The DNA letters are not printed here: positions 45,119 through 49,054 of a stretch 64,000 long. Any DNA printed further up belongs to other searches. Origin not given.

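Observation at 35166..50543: Gram-positive/CPR-style type IV secretion system wrapped around housekeeping genes next to oriC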

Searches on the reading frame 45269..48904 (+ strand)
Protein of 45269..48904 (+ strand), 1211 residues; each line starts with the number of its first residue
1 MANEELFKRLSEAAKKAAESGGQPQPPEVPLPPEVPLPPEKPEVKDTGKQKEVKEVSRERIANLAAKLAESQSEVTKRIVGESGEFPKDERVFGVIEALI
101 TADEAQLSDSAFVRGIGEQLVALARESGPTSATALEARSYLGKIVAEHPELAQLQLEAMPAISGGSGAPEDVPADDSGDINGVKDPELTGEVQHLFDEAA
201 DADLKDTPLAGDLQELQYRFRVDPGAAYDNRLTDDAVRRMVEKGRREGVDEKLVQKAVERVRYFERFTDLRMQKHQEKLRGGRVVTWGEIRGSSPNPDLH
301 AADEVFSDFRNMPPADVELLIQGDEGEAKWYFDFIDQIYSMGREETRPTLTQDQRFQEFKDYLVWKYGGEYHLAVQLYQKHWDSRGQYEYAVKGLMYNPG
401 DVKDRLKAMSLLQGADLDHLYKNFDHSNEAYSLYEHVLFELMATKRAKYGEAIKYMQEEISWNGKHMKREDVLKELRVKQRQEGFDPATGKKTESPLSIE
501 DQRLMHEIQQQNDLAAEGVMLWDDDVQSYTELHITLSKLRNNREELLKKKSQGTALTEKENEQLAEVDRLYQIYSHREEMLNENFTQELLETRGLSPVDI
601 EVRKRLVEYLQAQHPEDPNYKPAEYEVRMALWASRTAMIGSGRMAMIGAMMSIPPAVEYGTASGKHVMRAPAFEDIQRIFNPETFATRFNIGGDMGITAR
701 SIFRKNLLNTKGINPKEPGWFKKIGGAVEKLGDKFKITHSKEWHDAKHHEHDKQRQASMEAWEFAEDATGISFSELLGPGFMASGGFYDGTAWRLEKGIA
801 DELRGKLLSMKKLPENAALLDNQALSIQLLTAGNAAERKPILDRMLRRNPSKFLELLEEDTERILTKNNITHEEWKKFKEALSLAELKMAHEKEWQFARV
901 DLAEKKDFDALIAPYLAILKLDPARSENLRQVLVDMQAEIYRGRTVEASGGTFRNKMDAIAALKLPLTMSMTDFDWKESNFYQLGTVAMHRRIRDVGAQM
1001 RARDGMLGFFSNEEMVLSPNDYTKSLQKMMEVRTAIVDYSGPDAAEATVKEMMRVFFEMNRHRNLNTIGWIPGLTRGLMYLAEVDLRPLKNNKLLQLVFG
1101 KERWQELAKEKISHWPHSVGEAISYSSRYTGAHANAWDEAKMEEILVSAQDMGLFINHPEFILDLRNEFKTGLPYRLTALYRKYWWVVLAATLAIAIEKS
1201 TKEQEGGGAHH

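Call 3: search_protein_families(library=pfam, proteins=[window:45269-48904:+], max_evalue=0.01)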
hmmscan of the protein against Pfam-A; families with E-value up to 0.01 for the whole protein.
window:45269-48904:+ (1211 aa): 0 families

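Call 28: search_protein_families(library=ncbifam, proteins=[window:45269-48904:+], max_evalue=1)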
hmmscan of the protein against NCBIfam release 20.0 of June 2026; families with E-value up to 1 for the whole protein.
window:45269-48904:+ (1211 aa): 0 families

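Call 32: find_homologous_proteins(query=window:45269-48904:+, max_evalue=0.001)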
Query window:45269-48904:+ (1211 aa): 40 proteins with E <= 0.001 among 8000 candidates.
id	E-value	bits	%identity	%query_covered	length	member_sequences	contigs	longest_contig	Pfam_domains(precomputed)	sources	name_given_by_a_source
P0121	0.0e+0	2456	89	100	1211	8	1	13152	-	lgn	-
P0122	0.0e+0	2307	84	100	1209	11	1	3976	-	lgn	-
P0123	0.0e+0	2276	82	100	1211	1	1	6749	-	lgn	-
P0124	0.0e+0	2267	82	100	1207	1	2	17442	-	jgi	-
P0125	0.0e+0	2218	80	100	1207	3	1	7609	-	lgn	-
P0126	0.0e+0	2201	80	100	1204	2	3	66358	-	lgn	-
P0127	0.0e+0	2195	80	100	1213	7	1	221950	-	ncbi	-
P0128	0.0e+0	2191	80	100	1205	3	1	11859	-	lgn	-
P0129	0.0e+0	2163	78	100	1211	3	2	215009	-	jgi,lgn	-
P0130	0.0e+0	2151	78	100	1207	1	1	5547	-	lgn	-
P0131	0.0e+0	2149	78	100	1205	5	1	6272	-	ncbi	-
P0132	0.0e+0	2137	77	100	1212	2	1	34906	-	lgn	-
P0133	0.0e+0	2105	77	100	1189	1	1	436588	-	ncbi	-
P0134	0.0e+0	2091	78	99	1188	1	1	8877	-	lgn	-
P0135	0.0e+0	2030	74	100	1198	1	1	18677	-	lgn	-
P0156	0.0e+0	1607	62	99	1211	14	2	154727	-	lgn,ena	-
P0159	0.0e+0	1509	58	100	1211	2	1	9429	-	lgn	-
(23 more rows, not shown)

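Call 66: search_protein_representatives(protein=window:45302-48901:+)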
Query: 1200 residues. Proteins with E-value up to 0.001 (for the whole library): 101; up to 1e-10: 91; up to 1e-30: 70. The best 101 are listed.
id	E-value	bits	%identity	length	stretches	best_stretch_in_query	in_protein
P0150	0.0e+00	1749.5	66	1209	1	13-1198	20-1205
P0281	0.0e+00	1050.7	49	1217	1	16-1199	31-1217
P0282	7.5e-242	822.1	42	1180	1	9-1194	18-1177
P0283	1.9e-202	691.6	44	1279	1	245-1199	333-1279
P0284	9.8e-197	672.7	41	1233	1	176-1195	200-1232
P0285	4.9e-161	554.4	41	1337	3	491-1077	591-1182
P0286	1.6e-154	532.8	40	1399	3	488-1077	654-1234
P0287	2.9e-154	532.0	40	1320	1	287-1196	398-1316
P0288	5.0e-151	521.3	40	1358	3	491-1079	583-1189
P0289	6.3e-151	521.0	38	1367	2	296-1082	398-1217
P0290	1.1e-149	516.8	40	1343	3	490-1078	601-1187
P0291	2.9e-148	512.1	40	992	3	489-1078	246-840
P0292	2.1e-139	482.8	36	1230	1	184-1197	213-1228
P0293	1.8e-136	473.1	36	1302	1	175-1197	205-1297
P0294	5.4e-131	454.9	35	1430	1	193-1200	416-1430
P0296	3.6e-123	429.0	33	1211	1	183-1199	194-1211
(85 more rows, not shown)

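Call 88: search_protein_families(library=pfam, alignment_id=A8, max_evalue=0.01)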
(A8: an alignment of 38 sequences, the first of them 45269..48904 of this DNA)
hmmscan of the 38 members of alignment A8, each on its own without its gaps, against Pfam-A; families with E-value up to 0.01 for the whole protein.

A. member 1, window:45269-48904:+ (1211 aa): 0 families

B. families by the number of members that match (of 38 scanned): 4 families
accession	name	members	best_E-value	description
PF21917.1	NMB0537_N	1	0.00018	N-terminal region of NMB0537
PF18186.6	SLATT_4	1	0.0059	SMODS and SLOG-associating 2TM effector domain family 4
PF22619.2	DNA_polI_exo1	1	0.0084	DNA polymerase I, ribonuclease H-like domain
PF22915.1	ARMH5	1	0.0088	Armadillo-like helical domain-containing protein 5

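Call 89: search_solved_structures(query=A8, max_evalue=1)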
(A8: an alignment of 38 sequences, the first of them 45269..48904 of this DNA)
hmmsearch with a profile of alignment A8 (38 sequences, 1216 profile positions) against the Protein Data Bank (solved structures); distinct sequences matched with E-value up to 1: 10.
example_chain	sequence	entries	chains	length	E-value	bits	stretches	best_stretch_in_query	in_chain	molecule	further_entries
9dzw_A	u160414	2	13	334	0.042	15.1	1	16-174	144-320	CalC6_3 with DHR extension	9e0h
5h78_A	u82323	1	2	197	0.055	14.6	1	43-174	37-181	cAMP-dependent protein kinase type II-alpha regulatory subunit,DHR14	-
9o19_X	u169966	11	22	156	0.087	14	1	26-123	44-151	ATP synthase subunit b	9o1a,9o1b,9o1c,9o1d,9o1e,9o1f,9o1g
8w6e_A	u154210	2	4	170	0.18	12.9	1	159-297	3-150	HBC599 in complex with wFAP1.1 | wFAP1.1 structure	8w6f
9dd1_A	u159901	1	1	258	0.3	12.2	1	53-177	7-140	Designed allosteric facilitated dissociation switch AS1 T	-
9dcy_A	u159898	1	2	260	0.31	12.2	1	53-177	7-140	Designed allosteric facilitated dissociation switch AS1 H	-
9dcz_A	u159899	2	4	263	0.32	12.1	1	53-177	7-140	Designed allosteric facilitated dissociation switch AS1 H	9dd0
9dcx_A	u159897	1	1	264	0.32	12.1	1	53-177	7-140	Designed allosteric facilitated dissociation switch AS1 H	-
6b0x_a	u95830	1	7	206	0.64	11.1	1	20-136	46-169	Scaffold protein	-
8ka6_A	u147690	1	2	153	0.83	10.8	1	91-186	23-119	De novo design protein -NA7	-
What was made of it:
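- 45269..48904 (+): Giant orphan protein (1211 aa). No signal peptide and no known domain. Conserved C-terminal RKYWWV hydrophobic segment (about 14 aa), then an acidic/basic patch and an oligo-Gly-His end (...EGGGAHH). Convergent with the VirB6-like gene. No Pfam, NCBIfam or PDB hit (calls 3, 28, 88, 89).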
